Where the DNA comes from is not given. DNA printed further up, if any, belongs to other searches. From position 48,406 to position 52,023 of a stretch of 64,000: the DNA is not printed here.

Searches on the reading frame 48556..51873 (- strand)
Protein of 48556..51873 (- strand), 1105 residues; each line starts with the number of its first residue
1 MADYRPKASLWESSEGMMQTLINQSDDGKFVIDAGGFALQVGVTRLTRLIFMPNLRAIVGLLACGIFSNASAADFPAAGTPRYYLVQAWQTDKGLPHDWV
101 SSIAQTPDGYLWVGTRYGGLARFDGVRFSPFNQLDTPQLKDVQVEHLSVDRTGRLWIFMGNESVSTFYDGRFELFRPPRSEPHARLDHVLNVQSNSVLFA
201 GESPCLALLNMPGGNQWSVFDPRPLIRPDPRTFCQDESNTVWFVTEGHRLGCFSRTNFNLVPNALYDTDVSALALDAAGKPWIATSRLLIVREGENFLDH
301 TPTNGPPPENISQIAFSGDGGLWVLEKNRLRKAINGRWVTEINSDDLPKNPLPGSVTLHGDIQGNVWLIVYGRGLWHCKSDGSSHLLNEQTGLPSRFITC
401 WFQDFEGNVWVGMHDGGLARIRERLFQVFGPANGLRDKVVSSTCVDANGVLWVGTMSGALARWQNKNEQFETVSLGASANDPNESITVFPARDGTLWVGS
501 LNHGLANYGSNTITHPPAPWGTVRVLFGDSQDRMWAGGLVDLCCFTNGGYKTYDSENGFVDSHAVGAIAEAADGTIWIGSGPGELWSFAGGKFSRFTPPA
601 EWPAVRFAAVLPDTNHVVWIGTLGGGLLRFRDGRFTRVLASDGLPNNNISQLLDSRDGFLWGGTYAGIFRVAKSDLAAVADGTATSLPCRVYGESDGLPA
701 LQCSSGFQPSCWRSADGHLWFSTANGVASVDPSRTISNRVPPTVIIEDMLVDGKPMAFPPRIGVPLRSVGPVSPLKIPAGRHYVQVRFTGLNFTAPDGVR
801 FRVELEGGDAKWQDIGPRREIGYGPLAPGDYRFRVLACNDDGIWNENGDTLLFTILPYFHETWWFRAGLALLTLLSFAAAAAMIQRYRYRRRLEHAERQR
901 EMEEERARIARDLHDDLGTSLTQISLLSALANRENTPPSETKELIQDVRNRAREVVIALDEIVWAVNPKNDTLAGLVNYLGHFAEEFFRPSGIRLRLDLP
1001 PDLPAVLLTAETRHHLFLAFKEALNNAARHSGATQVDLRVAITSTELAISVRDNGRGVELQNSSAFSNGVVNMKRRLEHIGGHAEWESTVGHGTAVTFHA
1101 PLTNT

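Call 49: search_protein_families(library=pfam, proteins=[window:48556-51873:-], max_evalue=0.0001)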
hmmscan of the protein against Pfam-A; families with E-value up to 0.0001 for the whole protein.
window:48556-51873:- (1105 aa): 5 families
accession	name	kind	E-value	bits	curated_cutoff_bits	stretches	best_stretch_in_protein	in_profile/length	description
PF07494.17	Reg_prop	-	1.3e-35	117.3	20.4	0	94-116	1-23/24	Two component regulator propeller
PF02518.31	HATPase_c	-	1.8e-12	48.1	26.4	1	1014-1103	4-110/111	Histidine kinase-, DNA gyrase B-, and HSP90-like ATPase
PF07495.19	Y_Y_Y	-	2.4e-11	43.8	26.6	1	792-856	1-65/65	Y_Y_Y domain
PF07730.19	HisKA_3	-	1.2e-10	42.2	24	1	905-969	1-66/68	Histidine kinase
PF13581.12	HATPase_c_2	-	1.8e-05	25.2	27.4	1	1006-1060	22-81/127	Histidine kinase-like ATPase domain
